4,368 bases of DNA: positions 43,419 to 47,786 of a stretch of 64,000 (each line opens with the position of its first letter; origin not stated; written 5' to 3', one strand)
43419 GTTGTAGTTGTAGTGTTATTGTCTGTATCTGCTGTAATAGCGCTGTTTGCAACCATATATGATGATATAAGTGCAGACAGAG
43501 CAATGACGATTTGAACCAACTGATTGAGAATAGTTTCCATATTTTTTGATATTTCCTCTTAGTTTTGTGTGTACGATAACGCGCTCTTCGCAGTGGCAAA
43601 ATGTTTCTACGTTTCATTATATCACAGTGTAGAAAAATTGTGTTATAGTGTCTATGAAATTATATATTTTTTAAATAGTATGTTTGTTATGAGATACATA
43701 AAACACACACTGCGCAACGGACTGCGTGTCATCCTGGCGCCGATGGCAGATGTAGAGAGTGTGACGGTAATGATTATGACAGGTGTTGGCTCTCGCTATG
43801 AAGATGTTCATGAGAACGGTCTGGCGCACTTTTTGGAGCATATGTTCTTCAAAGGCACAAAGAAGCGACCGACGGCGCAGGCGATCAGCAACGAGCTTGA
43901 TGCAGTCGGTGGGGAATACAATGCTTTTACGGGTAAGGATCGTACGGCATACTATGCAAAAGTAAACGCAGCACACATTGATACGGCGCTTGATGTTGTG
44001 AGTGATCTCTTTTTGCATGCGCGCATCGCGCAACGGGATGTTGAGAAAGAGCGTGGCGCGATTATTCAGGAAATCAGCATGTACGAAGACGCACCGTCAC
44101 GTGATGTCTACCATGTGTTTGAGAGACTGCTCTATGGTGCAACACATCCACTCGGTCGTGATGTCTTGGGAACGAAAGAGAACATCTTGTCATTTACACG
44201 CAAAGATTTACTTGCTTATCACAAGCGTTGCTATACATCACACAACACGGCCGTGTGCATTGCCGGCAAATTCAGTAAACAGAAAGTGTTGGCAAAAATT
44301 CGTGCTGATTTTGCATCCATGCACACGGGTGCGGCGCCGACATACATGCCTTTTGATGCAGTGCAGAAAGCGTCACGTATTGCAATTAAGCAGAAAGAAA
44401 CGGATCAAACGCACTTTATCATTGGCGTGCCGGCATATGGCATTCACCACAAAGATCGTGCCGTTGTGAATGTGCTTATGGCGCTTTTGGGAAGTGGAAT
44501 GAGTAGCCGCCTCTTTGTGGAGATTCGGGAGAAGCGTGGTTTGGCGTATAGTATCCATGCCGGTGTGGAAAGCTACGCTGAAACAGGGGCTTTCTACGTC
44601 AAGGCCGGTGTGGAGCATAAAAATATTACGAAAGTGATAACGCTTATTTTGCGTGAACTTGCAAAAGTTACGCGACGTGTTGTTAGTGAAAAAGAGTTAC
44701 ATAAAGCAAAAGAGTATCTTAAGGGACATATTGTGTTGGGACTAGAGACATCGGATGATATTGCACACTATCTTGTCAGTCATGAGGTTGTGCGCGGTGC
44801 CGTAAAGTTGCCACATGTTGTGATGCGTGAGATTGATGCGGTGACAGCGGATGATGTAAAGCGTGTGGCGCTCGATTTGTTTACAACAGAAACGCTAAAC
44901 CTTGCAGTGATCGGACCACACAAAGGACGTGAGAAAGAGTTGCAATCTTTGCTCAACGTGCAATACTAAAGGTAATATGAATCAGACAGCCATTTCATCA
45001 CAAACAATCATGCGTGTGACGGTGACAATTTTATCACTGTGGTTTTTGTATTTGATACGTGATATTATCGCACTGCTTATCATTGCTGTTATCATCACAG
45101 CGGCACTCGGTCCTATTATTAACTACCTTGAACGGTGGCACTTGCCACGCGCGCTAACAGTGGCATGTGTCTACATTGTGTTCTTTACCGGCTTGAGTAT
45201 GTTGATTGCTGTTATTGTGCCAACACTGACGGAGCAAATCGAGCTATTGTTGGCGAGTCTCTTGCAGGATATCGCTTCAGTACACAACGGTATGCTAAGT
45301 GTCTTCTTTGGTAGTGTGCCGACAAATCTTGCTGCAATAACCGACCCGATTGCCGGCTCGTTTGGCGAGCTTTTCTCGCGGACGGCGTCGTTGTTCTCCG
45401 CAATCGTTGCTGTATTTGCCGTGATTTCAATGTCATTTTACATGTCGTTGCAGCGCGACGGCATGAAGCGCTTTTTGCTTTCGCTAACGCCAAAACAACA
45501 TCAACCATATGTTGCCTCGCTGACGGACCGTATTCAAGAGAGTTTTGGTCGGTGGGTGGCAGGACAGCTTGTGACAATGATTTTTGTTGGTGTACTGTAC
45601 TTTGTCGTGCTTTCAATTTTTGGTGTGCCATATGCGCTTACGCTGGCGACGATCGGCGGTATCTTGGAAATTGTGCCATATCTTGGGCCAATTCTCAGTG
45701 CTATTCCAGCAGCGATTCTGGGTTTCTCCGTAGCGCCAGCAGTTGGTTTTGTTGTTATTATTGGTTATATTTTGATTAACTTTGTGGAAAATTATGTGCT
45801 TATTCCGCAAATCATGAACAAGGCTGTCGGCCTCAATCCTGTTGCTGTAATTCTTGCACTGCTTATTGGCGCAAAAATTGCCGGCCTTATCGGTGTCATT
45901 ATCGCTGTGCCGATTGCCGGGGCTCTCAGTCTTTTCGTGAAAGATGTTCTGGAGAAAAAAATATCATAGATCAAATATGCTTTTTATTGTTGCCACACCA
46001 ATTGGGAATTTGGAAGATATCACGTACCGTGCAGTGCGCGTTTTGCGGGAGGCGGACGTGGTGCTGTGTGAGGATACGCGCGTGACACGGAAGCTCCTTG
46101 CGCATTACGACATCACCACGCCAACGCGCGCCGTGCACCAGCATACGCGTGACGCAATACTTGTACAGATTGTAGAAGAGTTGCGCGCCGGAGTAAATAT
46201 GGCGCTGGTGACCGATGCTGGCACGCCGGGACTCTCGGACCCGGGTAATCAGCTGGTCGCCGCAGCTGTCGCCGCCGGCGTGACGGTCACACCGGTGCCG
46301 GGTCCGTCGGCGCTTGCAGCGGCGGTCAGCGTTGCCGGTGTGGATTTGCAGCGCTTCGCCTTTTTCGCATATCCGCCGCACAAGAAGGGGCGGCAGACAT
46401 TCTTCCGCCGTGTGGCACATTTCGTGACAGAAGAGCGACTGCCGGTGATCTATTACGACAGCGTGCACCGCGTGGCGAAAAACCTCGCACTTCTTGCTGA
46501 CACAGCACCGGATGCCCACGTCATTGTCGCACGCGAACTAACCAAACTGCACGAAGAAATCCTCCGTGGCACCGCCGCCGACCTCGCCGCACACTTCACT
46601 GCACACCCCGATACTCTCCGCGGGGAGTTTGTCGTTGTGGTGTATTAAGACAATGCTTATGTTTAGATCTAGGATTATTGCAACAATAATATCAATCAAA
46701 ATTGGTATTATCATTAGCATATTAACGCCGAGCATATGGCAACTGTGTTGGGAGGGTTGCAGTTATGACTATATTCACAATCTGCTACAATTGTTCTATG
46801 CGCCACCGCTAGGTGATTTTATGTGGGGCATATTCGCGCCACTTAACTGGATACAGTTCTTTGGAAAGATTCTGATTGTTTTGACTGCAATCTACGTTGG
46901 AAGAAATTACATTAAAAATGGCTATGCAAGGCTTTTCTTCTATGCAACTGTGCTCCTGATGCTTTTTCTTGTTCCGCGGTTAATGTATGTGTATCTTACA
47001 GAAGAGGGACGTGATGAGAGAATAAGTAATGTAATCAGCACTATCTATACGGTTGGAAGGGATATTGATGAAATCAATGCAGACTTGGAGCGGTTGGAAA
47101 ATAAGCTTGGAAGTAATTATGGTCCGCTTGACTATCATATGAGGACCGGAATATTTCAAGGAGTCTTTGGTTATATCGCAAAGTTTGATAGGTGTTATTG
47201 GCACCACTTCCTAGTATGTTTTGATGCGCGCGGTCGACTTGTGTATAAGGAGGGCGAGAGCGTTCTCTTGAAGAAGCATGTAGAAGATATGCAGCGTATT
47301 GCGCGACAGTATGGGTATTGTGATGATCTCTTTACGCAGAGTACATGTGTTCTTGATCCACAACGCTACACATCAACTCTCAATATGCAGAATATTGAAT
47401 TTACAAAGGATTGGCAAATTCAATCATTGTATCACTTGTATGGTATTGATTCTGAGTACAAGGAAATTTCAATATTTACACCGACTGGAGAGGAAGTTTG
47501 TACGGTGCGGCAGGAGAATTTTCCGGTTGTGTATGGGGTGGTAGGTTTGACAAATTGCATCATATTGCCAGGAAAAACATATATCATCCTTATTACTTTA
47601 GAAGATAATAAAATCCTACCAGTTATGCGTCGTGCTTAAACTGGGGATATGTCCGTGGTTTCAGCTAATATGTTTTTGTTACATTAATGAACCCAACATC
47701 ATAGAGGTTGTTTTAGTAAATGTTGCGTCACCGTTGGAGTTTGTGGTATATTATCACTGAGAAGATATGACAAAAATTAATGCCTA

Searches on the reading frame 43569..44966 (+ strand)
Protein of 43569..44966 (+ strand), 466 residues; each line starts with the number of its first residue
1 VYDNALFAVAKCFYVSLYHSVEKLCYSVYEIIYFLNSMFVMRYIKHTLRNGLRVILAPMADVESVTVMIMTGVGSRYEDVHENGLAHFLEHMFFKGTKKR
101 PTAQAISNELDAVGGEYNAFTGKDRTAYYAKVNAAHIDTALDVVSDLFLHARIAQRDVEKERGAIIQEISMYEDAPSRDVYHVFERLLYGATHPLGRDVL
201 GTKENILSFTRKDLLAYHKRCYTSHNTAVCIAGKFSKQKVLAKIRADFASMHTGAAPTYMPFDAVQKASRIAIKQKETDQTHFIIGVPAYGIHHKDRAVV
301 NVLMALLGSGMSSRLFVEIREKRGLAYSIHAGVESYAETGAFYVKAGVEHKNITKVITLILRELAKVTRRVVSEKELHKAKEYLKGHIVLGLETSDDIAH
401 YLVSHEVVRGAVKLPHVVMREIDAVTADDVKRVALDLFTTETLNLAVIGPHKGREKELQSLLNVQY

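Call 17: search_protein_families(library=pfam, max_evalue=0.001, proteins=[window:43569-44966:+])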
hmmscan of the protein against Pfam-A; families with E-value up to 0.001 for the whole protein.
window:43569-44966:+ (466 aa): 2 families
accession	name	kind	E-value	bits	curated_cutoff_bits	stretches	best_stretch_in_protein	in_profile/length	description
PF05193.26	Peptidase_M16_C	-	2.9e-40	138.5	23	1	208-383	1-180/181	Peptidase M16 inactive domain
PF00675.25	Peptidase_M16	-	3.3e-35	121.6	22.3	1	57-201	5-147/149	Insulinase (Peptidase family M16)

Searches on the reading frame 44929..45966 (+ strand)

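Call 17: search_protein_families(library=pfam, max_evalue=0.001, proteins=[window:44929-45966:+])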
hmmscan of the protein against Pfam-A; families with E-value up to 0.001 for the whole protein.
window:44929-45966:+ (346 aa): 1 family
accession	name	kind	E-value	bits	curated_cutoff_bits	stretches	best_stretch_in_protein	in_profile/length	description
PF01594.21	AI-2E_transport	-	1.6e-55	189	34.3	1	30-338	4-324/327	AI-2E family transporter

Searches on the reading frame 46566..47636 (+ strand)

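Call 7: search_protein_families(library=pfam, max_evalue=1, proteins=[window:46566-47636:+])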
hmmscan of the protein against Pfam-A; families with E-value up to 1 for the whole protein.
window:46566-47636:+ (357 aa): 0 families

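Call 8: search_protein_families(library=ncbifam, max_evalue=1, proteins=[window:46566-47636:+])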
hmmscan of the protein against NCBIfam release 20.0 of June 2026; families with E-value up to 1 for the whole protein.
window:46566-47636:+ (357 aa): 0 families

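Call 9: search_protein_families(library=padloc, max_evalue=1, proteins=[window:46566-47636:+])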
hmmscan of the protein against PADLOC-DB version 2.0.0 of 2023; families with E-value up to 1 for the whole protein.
window:46566-47636:+ (357 aa): 1 family
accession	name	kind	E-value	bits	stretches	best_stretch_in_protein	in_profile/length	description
PDLC01964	CARF_2OG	-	0.0018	15.5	1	210-281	178-248/353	-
